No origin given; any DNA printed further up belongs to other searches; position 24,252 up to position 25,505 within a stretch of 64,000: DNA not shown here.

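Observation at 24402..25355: Rieske-type oxygenase alpha-subunit homologue with the Rieske domain deleted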

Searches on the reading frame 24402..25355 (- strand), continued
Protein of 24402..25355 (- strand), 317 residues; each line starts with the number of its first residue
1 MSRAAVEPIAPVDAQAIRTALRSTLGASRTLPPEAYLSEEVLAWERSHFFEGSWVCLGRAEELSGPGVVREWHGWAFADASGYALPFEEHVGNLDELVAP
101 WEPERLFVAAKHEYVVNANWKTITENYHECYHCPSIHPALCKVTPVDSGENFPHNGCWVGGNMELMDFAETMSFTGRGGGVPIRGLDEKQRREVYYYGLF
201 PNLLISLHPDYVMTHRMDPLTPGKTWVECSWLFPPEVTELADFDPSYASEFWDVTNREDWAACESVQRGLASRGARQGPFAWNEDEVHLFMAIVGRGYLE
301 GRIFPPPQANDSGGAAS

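Call 62: predict_structure(alignment_id=A3)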
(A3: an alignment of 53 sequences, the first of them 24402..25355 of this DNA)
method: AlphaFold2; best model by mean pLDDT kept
length: 317 residues; sequences in the alignment: 53
mean_pLDDT: 89.5   pTM: 0.90
mean pLDDT of the five models: 89.5, 89.2, 88.7, 88.6, 88.4
residues with pLDDT >= 90: 232; 70-90: 51; 50-70: 26; < 50: 8
segments of 3 or more residues with pLDDT < 50: 312-317
pLDDT, mean of each block of 10 residues (from residue 1): 67 91 67 94 97 96 77 96 94 98 98 98 91 83 84 95 94 94 96 97 98 98 98 98 97 95 92 70 79 94 85 38
secondary structure, 60 per line:
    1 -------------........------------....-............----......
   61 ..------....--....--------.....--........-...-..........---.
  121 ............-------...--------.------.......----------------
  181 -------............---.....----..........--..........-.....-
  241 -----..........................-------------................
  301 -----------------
elements in order: H14-21 H34-37 H39-50 E55-59 E69-72 E75-78 H87-91 H94-101 E107-116 H120-132 E158-164 H188-192 E193-199 E203-207 E212-221 E224-233 H235-239 H246-271 H285-300
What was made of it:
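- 24402..25355 (-): Gene for a 317-aa Rieske-less oxygenase alpha-subunit homologue (catalytic domain plus stubs of the Rieske domain). AlphaFold2 model: mean pLDDT 89.5, pTM 0.90 (call 62).
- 25101..25226 (-): Surviving flanks of the Rieske domain (about residues 44-85): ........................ | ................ The model folds them into a small strand element. The AlphaFold2 model has strands at 55-59, 69-72 and 75-78. pLDDT is 94-97 on the flanks and 77 at the junction block (call 62).
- On Rieske non-haem-iron oxygenase alpha subunit (group V, CntA/Stc2/GbcA type): Only a monomer model was made (call 62).
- The excision falls on domain boundaries, and the AlphaFold2 model is confident (call 62). 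The fold is retained with high confidence (call 62).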

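Call 63: list_cluster_members(proteins=[P0133, P0171, P0170, P0135, P0136, P0140, P0143, P0139, P0148, P0149])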
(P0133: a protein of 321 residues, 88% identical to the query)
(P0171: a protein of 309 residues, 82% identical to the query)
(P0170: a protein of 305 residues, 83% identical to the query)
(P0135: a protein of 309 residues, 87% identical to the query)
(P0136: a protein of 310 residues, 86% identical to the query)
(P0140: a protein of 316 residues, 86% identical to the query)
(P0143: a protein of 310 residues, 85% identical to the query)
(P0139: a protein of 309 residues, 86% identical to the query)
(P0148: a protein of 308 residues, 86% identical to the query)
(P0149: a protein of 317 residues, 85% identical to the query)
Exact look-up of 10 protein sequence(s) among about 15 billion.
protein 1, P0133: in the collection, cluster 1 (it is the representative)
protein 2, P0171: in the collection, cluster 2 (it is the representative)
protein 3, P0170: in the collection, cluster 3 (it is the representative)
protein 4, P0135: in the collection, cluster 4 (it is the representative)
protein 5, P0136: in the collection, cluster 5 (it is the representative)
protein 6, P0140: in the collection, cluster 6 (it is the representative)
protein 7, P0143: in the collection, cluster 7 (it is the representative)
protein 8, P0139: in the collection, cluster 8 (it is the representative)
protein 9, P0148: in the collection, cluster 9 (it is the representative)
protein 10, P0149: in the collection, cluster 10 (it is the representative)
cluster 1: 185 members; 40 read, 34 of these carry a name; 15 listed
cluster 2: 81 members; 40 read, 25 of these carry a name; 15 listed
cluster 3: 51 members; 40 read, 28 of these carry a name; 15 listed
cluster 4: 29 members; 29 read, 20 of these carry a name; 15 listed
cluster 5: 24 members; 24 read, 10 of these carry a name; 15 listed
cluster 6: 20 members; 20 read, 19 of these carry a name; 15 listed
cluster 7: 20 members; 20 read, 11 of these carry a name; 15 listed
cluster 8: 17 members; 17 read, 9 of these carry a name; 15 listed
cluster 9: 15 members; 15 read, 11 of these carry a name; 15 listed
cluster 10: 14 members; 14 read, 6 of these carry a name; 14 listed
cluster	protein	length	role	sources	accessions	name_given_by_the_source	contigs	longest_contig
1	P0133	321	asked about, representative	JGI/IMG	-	Rieske 2Fe-2S family protein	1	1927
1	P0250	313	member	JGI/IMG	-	glycine betaine catabolism A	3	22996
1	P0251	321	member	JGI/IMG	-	Rieske 2Fe-2S family protein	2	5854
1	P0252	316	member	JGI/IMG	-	glycine betaine catabolism A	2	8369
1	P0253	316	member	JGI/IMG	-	glycine betaine catabolism A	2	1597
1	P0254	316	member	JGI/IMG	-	glycine betaine catabolism A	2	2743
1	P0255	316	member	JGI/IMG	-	glycine betaine catabolism A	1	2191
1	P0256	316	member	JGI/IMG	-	phenylpropionate dioxygenase-like ring-hydroxylating dioxygenase large terminal subunit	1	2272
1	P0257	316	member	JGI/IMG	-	glycine betaine catabolism A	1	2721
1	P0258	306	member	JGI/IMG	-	Rieske 2Fe-2S family protein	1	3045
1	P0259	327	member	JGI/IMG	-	Rieske 2Fe-2S family protein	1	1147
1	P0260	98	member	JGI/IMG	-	Rieske 2Fe-2S family protein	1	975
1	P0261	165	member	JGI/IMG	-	Rieske 2Fe-2S family protein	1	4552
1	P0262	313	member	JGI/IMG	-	Rieske 2Fe-2S family protein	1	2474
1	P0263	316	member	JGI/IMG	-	glycine betaine catabolism A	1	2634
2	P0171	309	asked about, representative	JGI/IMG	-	glycine betaine catabolism A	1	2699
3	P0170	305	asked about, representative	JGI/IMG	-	Rieske 2Fe-2S family protein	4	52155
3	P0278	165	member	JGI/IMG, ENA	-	glycine betaine catabolism A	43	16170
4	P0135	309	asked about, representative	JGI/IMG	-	glycine betaine catabolism A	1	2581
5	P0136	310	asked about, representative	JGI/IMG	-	-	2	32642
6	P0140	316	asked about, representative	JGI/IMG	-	Rieske 2Fe-2S family protein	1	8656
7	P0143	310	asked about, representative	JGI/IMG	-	glycine betaine catabolism A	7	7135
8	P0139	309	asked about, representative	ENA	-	-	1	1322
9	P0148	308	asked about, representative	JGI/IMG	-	glycine betaine catabolism A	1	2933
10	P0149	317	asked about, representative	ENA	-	-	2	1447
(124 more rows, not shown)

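Call 64: list_cluster_members(proteins=[P0141, P0158, P0174, P0176, P0182, P0197, P0199, P0223, P0165, P0173])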
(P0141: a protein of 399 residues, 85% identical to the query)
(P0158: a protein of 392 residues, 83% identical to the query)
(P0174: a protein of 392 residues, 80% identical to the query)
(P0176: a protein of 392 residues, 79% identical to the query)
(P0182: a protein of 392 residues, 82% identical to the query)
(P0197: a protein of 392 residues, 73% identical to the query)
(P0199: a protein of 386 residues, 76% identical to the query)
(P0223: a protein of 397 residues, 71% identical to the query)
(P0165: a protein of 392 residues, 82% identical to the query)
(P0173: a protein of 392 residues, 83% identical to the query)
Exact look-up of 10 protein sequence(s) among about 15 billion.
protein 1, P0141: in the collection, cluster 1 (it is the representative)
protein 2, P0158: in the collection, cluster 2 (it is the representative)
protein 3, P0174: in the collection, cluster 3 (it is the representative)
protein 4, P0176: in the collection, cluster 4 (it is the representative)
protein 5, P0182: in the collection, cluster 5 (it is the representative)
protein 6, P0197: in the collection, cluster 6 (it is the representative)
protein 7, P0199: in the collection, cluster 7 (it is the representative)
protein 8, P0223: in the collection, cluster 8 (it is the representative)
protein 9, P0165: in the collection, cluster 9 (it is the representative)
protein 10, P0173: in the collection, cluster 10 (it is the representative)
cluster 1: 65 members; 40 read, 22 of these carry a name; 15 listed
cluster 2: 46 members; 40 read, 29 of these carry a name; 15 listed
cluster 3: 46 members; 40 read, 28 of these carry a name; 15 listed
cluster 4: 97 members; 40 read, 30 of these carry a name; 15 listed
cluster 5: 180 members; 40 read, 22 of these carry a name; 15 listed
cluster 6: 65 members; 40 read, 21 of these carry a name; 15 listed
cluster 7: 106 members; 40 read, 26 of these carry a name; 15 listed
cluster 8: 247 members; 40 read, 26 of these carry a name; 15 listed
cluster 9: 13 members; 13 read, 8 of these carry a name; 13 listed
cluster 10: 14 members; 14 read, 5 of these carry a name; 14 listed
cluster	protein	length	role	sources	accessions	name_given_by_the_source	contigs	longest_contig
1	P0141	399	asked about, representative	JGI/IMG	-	Rieske 2Fe-2S family protein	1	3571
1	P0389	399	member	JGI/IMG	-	glycine betaine catabolism A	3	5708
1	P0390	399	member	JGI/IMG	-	Rieske 2Fe-2S family protein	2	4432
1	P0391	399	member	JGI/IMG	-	Rieske 2Fe-2S family protein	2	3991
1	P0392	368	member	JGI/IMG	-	Rieske 2Fe-2S family protein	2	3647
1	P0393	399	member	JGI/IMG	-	Rieske 2Fe-2S family protein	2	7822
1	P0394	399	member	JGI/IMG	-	glycine betaine catabolism A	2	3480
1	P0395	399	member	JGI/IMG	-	Rieske 2Fe-2S family protein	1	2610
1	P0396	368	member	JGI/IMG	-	Rieske 2Fe-2S family protein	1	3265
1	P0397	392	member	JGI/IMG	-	Rieske 2Fe-2S family protein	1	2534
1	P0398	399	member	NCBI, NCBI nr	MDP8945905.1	MAG: aromatic ring-hydroxylating dioxygenase subunit alpha [Actinomycetota bacterium] | aromatic ring-hydroxylating dioxygenase subunit alpha [Actinomycetota bacterium]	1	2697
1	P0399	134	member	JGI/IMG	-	Rieske 2Fe-2S family protein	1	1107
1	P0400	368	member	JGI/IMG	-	Rieske 2Fe-2S family protein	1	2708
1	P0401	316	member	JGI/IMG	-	Rieske 2Fe-2S family protein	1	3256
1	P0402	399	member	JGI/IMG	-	Rieske 2Fe-2S family protein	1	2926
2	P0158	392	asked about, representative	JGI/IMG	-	glycine betaine catabolism A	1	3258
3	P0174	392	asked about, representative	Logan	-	-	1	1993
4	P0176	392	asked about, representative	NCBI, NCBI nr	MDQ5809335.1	MAG: aromatic ring-hydroxylating dioxygenase subunit alpha [Actinomycetota bacterium] | aromatic ring-hydroxylating dioxygenase subunit alpha [Actinomycetota bacterium]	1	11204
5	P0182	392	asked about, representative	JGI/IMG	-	Rieske 2Fe-2S family protein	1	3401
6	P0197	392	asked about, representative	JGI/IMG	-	glycine betaine catabolism A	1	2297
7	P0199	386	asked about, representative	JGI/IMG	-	glycine betaine catabolism A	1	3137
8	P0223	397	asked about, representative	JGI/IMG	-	Rieske 2Fe-2S family protein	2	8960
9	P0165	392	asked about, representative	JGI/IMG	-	glycine betaine catabolism A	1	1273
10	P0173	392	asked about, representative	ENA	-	-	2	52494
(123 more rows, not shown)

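Call 71: fold_search(model_id=the predicted structure, library=pdb)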
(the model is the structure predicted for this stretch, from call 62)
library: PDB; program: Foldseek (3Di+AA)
matches with E <= 10: 1373; with E <= 0.001: 189
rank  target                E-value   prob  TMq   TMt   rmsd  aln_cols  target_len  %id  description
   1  4qup                  1.6e-18  1.00  0.75  0.59   5.5       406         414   18  Crystal structure of stachydrine demethylase with N-methyl proline from low X-ray dose composite datasets (released 2015-07-15)
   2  3vca                  2.9e-18  1.00  0.75  0.61   5.4       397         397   19  Quaternary Ammonium Oxidative Demethylation: X-ray Crystallographic, Resonance Raman and UV-visible Spectroscopic Analys (released 2012-02-08)
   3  4qur                  3.3e-18  1.00  0.76  0.59   5.6       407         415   18  Crystal Structure of stachydrine demethylase in complex with cyanide, oxygen, and N-methyl proline in a new orientation (released 2015-07-15)
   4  4quq                  1.4e-17  1.00  0.76  0.61   4.5       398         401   18  Crystal structure of stachydrine demethylase in complex with azide (released 2015-07-15)
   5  3n0q                  2.6e-17  1.00  0.72  0.58   4.2       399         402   18  Crystal structure of a Putative aromatic-ring hydroxylating dioxygenase (TM1040_3219) from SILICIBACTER SP. TM1040 at 1. (released 2010-06-09)
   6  6zgp_H                1.1e-15  1.00  0.67  0.60   3.7       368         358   19  Crystal structure of the quaternary ammonium Rieske monooxygenase CntA in complex with inhibitor MMV12 (MMV020670) (released 2020-11-18)
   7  6zgp_B                3.1e-15  1.00  0.67  0.60   3.4       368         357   18  Crystal structure of the quaternary ammonium Rieske monooxygenase CntA in complex with inhibitor MMV12 (MMV020670) (released 2020-11-18)
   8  6zgp_G                3.7e-15  1.00  0.71  0.63   4.1       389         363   18  Crystal structure of the quaternary ammonium Rieske monooxygenase CntA in complex with inhibitor MMV12 (MMV020670) (released 2020-11-18)
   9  6zgp_K                3.7e-15  1.00  0.64  0.57   4.6       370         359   18  Crystal structure of the quaternary ammonium Rieske monooxygenase CntA in complex with inhibitor MMV12 (MMV020670) (released 2020-11-18)
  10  6y9d_A                4.7e-15  1.00  0.64  0.58   4.0       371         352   18  Crystal structure of the quaternary ammonium Rieske monooxygenase CntA in complex with substrate L-Carnitine (released 2020-11-18)
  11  6zgp_A                6.3e-15  1.00  0.68  0.60   4.0       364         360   19  Crystal structure of the quaternary ammonium Rieske monooxygenase CntA in complex with inhibitor MMV12 (MMV020670) (released 2020-11-18)
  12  6zgp_F                9.5e-15  1.00  0.64  0.57   5.3       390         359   18  Crystal structure of the quaternary ammonium Rieske monooxygenase CntA in complex with inhibitor MMV12 (MMV020670) (released 2020-11-18)
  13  6zgp_J                1.0e-14  1.00  0.65  0.58   4.3       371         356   18  Crystal structure of the quaternary ammonium Rieske monooxygenase CntA in complex with inhibitor MMV12 (MMV020670) (released 2020-11-18)
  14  6zgp_I                1.1e-14  1.00  0.66  0.58   4.2       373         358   18  Crystal structure of the quaternary ammonium Rieske monooxygenase CntA in complex with inhibitor MMV12 (MMV020670) (released 2020-11-18)
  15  6zgp_C                1.1e-14  1.00  0.65  0.58   4.3       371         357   18  Crystal structure of the quaternary ammonium Rieske monooxygenase CntA in complex with inhibitor MMV12 (MMV020670) (released 2020-11-18)
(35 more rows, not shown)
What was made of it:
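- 24402..25355 (-): Best folds are Stc2 and CntA (call 71).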

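Call 73: search_protein_families(library=pfam, proteins=[L053:6001-6927:+, L146:1468-2463:+, P0003], max_evalue=0.001)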
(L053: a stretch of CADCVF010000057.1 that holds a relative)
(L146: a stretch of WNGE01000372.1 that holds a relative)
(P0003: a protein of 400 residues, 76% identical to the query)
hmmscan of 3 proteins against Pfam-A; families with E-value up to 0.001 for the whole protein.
L053:6001-6927:+ (309 aa): 1 family
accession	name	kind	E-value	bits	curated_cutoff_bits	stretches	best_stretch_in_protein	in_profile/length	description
PF00848.25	Ring_hydroxyl_A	-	1.2e-50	172.8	24.9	1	97-289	2-203/208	Ring hydroxylating alpha subunit (catalytic domain)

L146:1468-2463:+ (332 aa): 1 family
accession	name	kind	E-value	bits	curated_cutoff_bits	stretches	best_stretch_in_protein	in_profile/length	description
PF00848.25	Ring_hydroxyl_A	-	1.3e-48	166.1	24.9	1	130-320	3-203/208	Ring hydroxylating alpha subunit (catalytic domain)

P0003 (400 aa): 2 families
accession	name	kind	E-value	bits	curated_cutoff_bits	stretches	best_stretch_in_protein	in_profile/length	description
PF00848.25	Ring_hydroxyl_A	-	2.5e-52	178.2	24.9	1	188-381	3-206/208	Ring hydroxylating alpha subunit (catalytic domain)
PF00355.32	Rieske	-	1.9e-19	69.8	20.3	1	52-139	2-86/88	Rieske [2Fe-2S] domain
